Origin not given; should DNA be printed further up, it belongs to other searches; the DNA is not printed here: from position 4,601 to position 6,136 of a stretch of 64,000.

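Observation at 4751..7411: Aspartate ammonia-lyase translationally coupled to the [FeFe]-hydrogenase maturase HydF, away from hydE/hydG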

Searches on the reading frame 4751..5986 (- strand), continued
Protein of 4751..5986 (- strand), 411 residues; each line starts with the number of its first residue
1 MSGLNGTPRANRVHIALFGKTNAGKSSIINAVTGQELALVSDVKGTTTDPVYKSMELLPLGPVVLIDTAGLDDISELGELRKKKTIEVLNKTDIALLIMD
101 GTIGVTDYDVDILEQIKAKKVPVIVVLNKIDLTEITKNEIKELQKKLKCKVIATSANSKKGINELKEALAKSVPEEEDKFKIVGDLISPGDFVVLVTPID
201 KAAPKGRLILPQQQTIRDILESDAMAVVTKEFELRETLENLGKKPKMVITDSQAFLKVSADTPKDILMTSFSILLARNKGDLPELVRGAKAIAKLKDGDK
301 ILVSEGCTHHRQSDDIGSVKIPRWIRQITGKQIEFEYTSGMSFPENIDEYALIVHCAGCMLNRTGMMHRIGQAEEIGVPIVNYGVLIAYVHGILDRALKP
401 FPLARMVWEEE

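Call 68: search_protein_representatives(protein=window:4751-5986:-)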
Query: 411 residues. Proteins with E-value up to 0.001 (for the whole library): 25150; up to 1e-10: 7132; up to 1e-30: 1028. The best 150 are listed.
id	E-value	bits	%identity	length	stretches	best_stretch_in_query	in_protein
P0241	2.9e-138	477.4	58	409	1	3-401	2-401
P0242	1.1e-136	472.3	56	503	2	152-410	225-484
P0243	9.4e-134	462.6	56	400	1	3-401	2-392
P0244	1.9e-130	451.7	54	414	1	3-406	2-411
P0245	7.7e-129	446.4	53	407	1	4-403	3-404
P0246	2.6e-128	444.7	55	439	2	152-404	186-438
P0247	5.0e-121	420.7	53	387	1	3-401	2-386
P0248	7.7e-121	420.1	50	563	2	113-401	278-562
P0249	2.1e-120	418.7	53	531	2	149-401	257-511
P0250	1.1e-118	412.9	50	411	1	7-403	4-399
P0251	1.2e-118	412.9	50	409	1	3-402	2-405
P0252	8.7e-118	410.1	50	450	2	140-403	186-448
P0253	3.4e-117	408.1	49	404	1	6-403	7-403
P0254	8.0e-117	406.9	51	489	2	115-407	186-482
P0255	3.7e-116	404.7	50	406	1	4-405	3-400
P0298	2.5e-100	352.6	47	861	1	12-402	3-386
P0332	2.3e-95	336.2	46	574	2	7-378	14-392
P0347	2.0e-92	326.5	44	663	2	164-401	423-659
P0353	2.9e-91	322.7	42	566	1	12-403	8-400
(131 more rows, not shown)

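Call 69: search_protein_families(library=pfam, proteins=[P0298, P0347, P0353, P0332], max_evalue=0.000001)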
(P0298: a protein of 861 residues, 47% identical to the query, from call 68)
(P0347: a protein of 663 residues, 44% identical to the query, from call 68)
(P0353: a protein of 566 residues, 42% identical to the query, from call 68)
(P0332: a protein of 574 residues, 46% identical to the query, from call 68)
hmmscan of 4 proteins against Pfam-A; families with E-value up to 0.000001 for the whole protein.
P0298 (861 aa): 7 families
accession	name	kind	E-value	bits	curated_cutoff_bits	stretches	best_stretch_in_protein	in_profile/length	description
PF18133.7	HydF_tetramer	-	1.2e-38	131.9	22.6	1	270-384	3-118/118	Hydrogen maturase F tetramerization domain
PF18128.7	HydF_dimer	-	1.7e-29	102.3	23.4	1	167-265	1-99/99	Hydrogen maturase F dimerization domain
PF01926.29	MMR_HSR1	-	8.7e-24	84.3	21.9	1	6-120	2-113/113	50S ribosome-binding GTPase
PF04055.27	Radical_SAM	-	2.8e-17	63.8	29.5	1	485-639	2-151/166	Radical SAM superfamily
PF06968.18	BATS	-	1.9e-16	60.4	22.2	1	668-769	1-86/88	Biotin and Thiamin Synthesis associated domain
PF00009.33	GTP_EFTU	-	1.8e-07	31.4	26.5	0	77-124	87-134/188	Elongation factor Tu GTP binding domain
PF02421.24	FeoB_N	-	3e-07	30.5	27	1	6-132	3-126/156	Ferrous iron transport protein B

P0347 (663 aa): 3 families
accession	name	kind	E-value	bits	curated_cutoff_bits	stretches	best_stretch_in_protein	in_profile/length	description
PF18133.7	HydF_tetramer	-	3.7e-43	146.5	22.6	1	542-657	2-117/118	Hydrogen maturase F tetramerization domain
PF18128.7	HydF_dimer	-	1.1e-34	118.9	23.4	1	442-538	1-99/99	Hydrogen maturase F dimerization domain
PF01926.29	MMR_HSR1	-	9.1e-21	74.5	21.9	1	11-129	2-113/113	50S ribosome-binding GTPase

P0353 (566 aa): 4 families
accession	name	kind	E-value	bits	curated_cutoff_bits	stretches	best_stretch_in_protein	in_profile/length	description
PF00186.24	DHFR_1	-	2.8e-53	180.3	25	1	405-561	2-157/159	Dihydrofolate reductase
PF18133.7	HydF_tetramer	-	1.6e-38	131.6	22.6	1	281-397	3-118/118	Hydrogen maturase F tetramerization domain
PF18128.7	HydF_dimer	-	2.2e-36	124.3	23.4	1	178-274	1-97/99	Hydrogen maturase F dimerization domain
PF01926.29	MMR_HSR1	-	5.9e-20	71.9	21.9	1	11-122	2-111/113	50S ribosome-binding GTPase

P0332 (574 aa): 4 families
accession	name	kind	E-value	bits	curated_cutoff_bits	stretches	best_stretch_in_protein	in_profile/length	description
PF18133.7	HydF_tetramer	-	6.5e-39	132.9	22.6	1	299-389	3-93/118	Hydrogen maturase F tetramerization domain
PF18128.7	HydF_dimer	-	3.9e-32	110.7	23.4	1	196-294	1-99/99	Hydrogen maturase F dimerization domain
PF01926.29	MMR_HSR1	-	3.2e-19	69.6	21.9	1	21-134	1-113/113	50S ribosome-binding GTPase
PF00009.33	GTP_EFTU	-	2.6e-07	30.8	26.5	0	89-187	83-187/188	Elongation factor Tu GTP binding domain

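Call 70: list_cluster_members(proteins=[P0353])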
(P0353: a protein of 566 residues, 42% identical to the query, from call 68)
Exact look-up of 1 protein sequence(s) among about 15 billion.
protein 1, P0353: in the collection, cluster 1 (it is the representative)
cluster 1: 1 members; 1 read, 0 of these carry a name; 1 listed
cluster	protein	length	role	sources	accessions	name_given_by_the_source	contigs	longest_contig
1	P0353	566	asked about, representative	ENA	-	-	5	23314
